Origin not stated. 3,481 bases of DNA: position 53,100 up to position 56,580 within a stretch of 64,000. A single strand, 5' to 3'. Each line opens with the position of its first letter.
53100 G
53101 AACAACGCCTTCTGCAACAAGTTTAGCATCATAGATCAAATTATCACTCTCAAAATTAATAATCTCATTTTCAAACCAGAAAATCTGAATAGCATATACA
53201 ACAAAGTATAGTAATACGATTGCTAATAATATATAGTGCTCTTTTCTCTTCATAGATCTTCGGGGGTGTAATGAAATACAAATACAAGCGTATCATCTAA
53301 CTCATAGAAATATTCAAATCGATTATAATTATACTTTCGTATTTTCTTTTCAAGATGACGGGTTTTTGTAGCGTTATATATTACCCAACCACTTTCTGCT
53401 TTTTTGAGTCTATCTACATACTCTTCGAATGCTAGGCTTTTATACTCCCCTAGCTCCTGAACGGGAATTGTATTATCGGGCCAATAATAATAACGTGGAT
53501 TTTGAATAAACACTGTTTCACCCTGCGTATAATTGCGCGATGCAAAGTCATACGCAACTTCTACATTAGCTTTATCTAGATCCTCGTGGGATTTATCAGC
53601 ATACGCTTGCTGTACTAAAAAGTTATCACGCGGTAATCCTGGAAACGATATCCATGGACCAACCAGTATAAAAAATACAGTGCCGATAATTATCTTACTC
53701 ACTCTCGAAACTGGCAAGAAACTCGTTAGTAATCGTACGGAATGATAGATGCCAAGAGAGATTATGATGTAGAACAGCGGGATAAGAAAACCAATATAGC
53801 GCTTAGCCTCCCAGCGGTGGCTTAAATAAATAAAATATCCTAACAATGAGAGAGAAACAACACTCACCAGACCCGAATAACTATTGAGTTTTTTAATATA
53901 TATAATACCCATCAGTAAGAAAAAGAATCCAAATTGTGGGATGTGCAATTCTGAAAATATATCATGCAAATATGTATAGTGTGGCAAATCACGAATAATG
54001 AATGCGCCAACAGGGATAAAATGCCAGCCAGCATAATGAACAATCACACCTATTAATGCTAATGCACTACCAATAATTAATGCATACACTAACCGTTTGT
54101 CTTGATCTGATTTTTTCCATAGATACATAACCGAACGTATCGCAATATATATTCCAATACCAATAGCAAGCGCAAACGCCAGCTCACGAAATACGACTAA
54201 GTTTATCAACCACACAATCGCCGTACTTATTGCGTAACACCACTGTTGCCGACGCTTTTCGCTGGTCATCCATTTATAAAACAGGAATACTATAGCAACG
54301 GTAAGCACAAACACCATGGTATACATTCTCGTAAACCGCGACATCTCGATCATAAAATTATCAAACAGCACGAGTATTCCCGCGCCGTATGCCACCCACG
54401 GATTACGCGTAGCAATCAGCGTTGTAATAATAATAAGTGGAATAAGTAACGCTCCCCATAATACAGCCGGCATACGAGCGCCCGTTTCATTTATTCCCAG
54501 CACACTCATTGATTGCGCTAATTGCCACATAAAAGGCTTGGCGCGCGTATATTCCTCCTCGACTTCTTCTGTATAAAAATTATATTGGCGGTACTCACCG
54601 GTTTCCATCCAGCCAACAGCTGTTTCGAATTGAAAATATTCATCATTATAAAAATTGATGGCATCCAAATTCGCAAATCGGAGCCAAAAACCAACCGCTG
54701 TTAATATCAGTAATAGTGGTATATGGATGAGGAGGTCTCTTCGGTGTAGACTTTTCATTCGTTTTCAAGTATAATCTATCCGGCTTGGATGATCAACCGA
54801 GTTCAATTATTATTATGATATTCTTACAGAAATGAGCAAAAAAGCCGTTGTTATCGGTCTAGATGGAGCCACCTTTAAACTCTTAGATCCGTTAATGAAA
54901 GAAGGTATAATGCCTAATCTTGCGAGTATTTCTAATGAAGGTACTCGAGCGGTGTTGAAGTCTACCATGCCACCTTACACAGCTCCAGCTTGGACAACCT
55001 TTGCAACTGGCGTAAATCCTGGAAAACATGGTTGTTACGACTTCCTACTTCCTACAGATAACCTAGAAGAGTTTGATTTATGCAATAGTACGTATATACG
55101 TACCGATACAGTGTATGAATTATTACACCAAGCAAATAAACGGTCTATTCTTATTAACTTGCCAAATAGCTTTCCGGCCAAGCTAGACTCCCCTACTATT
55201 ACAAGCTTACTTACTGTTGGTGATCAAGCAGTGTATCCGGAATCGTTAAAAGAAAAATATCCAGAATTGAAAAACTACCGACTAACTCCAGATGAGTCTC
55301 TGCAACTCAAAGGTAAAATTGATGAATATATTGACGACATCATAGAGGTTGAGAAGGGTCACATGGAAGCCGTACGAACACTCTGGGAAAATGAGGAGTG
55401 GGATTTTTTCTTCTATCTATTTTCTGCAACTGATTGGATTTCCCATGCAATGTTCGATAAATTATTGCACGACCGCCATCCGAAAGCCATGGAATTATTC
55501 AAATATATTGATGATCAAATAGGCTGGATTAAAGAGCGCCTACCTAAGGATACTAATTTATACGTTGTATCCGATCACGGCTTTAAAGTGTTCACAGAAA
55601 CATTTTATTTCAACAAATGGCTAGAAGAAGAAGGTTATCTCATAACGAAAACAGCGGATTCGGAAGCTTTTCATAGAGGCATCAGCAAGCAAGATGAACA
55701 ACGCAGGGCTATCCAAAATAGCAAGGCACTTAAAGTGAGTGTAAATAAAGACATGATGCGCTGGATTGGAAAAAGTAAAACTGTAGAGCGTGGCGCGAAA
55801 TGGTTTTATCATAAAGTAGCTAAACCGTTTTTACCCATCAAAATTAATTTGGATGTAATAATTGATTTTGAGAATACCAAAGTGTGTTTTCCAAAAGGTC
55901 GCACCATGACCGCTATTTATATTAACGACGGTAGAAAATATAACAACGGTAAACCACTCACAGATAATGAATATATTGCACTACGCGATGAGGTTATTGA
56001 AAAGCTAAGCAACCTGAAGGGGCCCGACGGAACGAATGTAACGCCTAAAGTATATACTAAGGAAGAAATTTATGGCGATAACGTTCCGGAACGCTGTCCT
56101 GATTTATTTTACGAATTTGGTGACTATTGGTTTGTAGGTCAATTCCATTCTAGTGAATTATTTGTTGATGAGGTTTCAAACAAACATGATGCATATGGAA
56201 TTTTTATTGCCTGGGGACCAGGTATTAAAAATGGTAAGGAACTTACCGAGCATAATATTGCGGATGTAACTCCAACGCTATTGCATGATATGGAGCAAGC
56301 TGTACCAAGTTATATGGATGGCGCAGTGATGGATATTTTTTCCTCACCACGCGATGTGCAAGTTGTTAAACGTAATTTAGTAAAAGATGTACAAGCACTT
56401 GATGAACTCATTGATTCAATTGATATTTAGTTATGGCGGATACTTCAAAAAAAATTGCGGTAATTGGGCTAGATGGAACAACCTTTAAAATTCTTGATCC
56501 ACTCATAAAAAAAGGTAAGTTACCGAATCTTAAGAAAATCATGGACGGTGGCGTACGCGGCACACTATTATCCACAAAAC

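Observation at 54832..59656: Tandem triplication of NPP-type phosphodiesterase-like genes inside the glycan locus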

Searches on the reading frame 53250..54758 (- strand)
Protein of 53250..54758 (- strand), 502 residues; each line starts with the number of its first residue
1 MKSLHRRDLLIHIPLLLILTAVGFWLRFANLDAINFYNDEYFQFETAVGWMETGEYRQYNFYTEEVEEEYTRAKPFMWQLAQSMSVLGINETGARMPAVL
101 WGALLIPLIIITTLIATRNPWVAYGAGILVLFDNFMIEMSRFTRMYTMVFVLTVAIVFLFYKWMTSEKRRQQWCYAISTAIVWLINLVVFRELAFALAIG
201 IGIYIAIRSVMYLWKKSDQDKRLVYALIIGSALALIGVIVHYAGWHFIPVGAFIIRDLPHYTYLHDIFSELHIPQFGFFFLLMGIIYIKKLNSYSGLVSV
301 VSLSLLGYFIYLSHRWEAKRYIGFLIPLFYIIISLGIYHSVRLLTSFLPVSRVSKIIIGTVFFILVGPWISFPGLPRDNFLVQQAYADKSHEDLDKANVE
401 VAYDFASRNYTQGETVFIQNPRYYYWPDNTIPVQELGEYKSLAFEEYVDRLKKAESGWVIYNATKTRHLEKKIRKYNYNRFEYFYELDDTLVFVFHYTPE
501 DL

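Call 12: search_protein_families(library=pfam, proteins=[window:53250-54758:-], max_evalue=0.001)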
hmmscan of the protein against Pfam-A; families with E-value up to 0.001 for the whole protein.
window:53250-54758:- (502 aa): 1 family
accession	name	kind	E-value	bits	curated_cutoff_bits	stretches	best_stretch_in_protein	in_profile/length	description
PF02366.24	PMT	-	4.4e-08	33.4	22.7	1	78-236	68-228/245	Dolichyl-phosphate-mannose-protein mannosyltransferase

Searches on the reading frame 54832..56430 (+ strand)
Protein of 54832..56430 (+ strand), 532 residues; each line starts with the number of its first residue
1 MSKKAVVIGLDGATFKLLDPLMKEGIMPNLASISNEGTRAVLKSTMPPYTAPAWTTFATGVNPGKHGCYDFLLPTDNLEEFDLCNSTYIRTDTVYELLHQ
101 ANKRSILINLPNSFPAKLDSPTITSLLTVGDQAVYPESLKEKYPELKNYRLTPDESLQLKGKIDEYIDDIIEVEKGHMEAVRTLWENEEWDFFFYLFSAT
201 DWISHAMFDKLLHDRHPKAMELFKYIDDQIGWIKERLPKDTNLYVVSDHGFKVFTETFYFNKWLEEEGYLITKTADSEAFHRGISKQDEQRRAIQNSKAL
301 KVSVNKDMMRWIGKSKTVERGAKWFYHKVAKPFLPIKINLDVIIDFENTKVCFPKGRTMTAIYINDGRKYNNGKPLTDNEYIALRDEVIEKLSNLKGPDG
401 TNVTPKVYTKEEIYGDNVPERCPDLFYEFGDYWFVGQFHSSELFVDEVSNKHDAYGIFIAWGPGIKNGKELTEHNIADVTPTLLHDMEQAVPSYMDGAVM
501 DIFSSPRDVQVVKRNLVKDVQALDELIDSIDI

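Call 6: search_protein_families(library=pfam, proteins=[window:54832-56430:+], max_evalue=0.01)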
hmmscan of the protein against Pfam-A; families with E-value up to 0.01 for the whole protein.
window:54832-56430:+ (532 aa): 1 family
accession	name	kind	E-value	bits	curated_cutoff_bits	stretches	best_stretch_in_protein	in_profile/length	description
PF01663.27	Phosphodiest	-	2.1e-34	120.1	23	1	6-280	2-250/342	Type I phosphodiesterase / nucleotide pyrophosphatase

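Call 7: search_protein_families(library=ncbifam, proteins=[window:54832-56430:+], max_evalue=0.01)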
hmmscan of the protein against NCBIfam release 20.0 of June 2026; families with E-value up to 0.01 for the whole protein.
window:54832-56430:+ (532 aa): 2 families
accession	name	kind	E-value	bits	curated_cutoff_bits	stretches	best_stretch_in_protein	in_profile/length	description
TIGR02335.1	hydr_PhnA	equivalog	3.9e-11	42.7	407.55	1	3-109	13-120/408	phosphonoacetate hydrolase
NF042991.1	alk_phos_PafA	equivalog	0.002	16.6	650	0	449-500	498-549/554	alkaline phosphatase PafA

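Call 71: list_cluster_members(proteins=[window:54832-56427:+, window:56433-58049:+, window:58055-59653:+])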
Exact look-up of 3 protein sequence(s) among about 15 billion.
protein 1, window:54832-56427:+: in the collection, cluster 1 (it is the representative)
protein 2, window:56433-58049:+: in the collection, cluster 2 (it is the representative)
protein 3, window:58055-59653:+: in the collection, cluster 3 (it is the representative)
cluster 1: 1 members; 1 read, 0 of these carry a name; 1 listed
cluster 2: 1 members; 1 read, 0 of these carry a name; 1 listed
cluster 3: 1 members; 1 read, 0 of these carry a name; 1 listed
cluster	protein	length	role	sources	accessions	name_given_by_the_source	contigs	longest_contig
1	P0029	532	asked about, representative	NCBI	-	-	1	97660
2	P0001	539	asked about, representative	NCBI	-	-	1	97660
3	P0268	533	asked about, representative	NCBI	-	-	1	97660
